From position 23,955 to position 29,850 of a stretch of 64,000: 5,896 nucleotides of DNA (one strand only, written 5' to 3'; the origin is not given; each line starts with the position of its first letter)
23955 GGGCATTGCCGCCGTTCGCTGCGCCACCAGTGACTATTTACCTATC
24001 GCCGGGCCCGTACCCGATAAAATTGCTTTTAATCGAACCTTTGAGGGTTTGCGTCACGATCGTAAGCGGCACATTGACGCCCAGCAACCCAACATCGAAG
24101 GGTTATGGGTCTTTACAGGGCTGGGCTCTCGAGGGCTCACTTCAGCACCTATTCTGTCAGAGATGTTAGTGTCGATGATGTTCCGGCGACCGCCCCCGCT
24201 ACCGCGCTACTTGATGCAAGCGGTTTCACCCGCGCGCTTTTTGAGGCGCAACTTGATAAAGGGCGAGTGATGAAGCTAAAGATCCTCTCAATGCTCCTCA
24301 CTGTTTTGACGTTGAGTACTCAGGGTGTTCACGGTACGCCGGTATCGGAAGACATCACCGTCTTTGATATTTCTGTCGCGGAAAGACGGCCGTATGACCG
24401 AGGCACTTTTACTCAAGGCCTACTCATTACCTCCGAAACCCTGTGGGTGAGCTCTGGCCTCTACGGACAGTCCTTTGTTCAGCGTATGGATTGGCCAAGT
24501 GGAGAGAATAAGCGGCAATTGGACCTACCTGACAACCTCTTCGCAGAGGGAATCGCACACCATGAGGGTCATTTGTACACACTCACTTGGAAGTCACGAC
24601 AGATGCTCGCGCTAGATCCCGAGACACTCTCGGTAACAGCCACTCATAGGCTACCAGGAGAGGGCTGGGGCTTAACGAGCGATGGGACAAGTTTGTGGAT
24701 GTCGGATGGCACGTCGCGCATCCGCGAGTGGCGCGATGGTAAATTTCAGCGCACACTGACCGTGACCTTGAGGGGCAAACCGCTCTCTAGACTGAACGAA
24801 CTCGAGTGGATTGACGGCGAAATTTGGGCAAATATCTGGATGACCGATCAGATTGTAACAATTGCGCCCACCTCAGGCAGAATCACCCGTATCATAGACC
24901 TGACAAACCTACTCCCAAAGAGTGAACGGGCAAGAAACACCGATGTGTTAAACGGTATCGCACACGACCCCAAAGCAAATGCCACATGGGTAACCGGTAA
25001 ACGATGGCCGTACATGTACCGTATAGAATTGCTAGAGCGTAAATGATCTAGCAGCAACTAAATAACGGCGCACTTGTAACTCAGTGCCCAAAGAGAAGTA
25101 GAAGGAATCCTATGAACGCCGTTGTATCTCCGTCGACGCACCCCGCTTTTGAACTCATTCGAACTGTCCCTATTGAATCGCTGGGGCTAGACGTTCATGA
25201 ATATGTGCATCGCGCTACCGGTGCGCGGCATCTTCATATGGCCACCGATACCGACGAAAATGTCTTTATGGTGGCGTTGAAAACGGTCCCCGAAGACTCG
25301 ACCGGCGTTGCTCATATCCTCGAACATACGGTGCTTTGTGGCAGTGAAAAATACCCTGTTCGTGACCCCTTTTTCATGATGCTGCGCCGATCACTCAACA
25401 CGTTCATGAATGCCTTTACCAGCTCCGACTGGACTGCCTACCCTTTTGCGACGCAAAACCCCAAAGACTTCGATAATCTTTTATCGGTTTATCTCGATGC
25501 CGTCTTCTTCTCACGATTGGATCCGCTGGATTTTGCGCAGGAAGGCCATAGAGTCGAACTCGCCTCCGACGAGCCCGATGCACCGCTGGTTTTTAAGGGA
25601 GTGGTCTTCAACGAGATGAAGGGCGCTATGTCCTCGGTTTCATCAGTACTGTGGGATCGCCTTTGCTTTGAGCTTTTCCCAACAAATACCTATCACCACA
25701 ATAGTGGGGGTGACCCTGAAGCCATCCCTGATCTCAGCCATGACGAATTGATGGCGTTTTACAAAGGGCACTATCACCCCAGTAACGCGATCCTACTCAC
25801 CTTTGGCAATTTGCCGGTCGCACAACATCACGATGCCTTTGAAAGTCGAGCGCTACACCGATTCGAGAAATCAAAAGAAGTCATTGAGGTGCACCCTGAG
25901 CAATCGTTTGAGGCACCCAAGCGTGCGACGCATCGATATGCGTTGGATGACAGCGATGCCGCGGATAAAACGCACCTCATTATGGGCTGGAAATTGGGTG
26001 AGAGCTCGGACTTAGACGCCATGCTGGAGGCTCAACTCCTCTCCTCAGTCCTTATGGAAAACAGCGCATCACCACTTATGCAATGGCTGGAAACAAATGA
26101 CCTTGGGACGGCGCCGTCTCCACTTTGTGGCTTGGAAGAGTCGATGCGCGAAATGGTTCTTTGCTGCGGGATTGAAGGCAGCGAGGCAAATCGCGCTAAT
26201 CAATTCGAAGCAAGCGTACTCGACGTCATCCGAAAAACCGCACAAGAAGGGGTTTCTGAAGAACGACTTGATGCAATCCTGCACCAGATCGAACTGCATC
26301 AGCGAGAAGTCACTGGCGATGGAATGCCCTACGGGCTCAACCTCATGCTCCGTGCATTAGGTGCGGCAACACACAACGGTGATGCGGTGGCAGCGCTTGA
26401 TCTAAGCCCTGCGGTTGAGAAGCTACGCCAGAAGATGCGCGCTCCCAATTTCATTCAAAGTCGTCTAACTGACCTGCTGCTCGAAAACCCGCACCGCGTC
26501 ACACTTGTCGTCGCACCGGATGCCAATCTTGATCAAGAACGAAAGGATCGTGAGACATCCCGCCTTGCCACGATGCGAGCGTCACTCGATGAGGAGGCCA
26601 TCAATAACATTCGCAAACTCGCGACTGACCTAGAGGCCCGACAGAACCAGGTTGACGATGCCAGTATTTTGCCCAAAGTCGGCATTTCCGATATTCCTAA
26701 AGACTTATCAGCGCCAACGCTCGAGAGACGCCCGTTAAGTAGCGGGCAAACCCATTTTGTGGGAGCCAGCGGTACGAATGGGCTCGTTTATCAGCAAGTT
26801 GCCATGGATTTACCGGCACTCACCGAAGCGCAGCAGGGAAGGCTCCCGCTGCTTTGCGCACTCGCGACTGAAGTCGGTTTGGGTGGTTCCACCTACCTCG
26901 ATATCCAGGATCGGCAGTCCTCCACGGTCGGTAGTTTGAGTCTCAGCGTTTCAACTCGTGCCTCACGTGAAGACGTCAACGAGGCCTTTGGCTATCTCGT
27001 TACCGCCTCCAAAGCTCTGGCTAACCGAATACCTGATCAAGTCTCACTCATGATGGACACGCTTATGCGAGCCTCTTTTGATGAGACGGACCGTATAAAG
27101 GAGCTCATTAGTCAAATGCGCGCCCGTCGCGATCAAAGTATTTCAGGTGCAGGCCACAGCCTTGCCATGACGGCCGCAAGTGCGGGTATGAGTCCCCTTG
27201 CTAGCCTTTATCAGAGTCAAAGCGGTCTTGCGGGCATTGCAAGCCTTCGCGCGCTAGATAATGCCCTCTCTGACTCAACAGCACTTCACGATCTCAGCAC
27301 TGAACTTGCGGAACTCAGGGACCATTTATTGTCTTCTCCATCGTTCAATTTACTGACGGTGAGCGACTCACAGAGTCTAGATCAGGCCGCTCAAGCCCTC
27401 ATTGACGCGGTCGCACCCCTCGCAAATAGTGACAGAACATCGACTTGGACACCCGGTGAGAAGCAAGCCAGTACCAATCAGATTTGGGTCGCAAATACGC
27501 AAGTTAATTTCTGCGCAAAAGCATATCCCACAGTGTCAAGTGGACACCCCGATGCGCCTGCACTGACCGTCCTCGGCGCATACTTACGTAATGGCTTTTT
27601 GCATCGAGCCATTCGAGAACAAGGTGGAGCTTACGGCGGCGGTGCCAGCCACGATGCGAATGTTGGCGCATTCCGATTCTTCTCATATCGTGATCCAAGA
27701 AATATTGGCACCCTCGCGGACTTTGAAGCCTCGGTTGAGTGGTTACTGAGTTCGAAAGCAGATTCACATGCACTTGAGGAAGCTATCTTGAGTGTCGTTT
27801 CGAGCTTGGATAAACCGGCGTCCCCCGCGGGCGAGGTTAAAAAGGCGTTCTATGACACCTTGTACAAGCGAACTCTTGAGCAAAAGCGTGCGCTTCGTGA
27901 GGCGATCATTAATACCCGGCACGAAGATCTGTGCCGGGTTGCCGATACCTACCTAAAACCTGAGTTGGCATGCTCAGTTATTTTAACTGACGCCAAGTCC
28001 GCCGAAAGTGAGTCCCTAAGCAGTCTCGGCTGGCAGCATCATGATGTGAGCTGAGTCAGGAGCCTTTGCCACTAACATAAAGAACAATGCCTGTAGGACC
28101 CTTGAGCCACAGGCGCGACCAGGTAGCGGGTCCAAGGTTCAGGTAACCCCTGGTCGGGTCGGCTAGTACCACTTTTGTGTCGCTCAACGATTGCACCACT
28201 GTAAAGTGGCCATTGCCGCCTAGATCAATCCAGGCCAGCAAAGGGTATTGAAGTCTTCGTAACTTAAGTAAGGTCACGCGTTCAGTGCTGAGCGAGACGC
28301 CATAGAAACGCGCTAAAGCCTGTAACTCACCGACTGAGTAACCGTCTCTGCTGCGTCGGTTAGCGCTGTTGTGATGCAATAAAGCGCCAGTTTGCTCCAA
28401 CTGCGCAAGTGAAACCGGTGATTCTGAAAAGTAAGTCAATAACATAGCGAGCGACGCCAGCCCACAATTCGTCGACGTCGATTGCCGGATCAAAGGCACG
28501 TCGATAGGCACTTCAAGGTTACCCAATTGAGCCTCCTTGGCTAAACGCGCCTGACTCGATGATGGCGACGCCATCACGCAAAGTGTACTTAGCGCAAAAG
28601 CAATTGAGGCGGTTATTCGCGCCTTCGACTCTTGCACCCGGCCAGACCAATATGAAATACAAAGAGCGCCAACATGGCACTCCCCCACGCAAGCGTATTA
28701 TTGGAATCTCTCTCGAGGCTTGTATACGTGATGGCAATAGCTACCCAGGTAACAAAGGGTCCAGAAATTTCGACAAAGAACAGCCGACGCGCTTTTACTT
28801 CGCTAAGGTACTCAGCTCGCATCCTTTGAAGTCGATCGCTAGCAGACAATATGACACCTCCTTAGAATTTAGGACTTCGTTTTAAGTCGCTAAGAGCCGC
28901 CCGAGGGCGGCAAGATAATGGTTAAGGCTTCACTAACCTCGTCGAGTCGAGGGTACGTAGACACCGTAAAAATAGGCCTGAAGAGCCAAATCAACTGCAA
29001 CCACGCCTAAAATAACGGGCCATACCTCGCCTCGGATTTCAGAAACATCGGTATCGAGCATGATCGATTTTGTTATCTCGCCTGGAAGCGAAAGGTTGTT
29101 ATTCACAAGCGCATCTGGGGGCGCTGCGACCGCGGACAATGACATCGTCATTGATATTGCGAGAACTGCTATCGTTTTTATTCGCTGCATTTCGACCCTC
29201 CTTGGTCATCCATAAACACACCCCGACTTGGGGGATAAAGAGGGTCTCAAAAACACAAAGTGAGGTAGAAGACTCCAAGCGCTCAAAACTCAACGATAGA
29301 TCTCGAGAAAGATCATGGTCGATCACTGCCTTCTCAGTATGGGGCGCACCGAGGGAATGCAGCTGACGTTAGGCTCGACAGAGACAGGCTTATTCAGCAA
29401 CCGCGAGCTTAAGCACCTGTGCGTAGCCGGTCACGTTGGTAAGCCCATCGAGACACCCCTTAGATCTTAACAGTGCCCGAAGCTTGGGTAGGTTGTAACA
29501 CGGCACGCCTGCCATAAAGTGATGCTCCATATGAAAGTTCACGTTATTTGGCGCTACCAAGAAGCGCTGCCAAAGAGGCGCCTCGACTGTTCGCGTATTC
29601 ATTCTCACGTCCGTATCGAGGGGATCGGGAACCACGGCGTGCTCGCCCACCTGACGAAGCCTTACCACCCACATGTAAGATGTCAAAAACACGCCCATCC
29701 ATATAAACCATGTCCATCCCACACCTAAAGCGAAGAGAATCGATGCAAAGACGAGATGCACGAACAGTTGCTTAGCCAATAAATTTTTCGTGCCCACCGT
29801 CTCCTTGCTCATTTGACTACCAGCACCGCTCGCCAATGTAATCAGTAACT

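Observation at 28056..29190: Orphan stand-alone C39 peptidase with two tiny ORFs and no ABC exporter: a possible non-canonical peptide-maturation module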

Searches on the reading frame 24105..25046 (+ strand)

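Call 56: search_protein_families(library=pfam, proteins=[window:24105-25046:+], max_evalue=0.00001)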
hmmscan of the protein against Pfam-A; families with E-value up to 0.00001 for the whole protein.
window:24105-25046:+ (313 aa): 2 families
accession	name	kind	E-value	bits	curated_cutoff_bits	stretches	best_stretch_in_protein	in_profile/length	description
PF05096.18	Glu_cyclase_2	-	2e-77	260.4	22.3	1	75-309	13-249/249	Glutamine cyclotransferase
PF21959.2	DUF6923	-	2.1e-06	28.1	27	0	99-180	86-167/234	Repeat of unknown function (DUF6923)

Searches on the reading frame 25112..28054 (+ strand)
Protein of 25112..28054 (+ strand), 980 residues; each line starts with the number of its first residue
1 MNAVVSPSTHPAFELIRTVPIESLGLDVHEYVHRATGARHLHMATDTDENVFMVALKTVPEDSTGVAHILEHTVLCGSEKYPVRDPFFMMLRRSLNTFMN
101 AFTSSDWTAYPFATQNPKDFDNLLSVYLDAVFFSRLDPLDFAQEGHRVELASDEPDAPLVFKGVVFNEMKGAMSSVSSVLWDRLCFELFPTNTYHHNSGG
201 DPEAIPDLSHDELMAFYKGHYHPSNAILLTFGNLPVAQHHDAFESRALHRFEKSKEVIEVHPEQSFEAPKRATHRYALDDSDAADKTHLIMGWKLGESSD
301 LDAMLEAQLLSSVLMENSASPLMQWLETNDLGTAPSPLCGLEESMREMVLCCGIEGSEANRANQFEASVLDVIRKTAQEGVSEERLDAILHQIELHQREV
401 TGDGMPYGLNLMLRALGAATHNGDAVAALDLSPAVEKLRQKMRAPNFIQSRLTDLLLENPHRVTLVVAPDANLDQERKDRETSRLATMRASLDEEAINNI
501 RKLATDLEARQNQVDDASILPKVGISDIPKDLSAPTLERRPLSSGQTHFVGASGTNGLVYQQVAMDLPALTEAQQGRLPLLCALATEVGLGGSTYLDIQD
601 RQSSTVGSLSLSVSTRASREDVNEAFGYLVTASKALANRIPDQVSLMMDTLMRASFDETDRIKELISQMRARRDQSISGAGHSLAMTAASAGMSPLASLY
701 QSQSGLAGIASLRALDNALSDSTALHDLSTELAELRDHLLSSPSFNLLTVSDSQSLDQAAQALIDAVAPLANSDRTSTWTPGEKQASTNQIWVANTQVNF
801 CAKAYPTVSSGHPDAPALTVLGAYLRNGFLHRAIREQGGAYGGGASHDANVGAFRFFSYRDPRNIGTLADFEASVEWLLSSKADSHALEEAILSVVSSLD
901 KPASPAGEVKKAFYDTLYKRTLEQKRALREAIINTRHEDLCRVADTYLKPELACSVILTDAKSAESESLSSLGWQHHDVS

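Call 66: search_protein_families(library=ncbifam, proteins=[window:25112-28054:+], max_evalue=0.1)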
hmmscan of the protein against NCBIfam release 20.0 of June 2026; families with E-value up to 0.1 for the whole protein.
window:25112-28054:+ (980 aa): 3 families
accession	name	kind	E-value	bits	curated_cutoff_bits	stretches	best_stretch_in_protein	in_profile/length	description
NF047421.1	YfmH_fam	equivalog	1.5e-10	40.9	250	2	186-388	157-355/425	EF-P 5-aminopentanol modification-associated protein YfmH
NF011681.0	PRK15101.1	equivalog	3.8e-07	28.5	765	1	60-146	80-164/961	pitrilysin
TIGR02110.1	PQQ_syn_pqqF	equivalog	0.00013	20.9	320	1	60-112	36-87/697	pyrroloquinoline quinone biosynthesis protein PqqF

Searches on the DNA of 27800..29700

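Call 71: search_rna_families(source=window, start=27800, end=29700, threshold=evalue, max_evalue=1)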
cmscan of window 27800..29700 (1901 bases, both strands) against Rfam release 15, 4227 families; matches with E-value up to 1: 0.
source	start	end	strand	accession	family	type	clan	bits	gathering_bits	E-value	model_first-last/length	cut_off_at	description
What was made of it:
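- Tried and rejected: Rfam found nothing in 27800-29700 (call 71).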
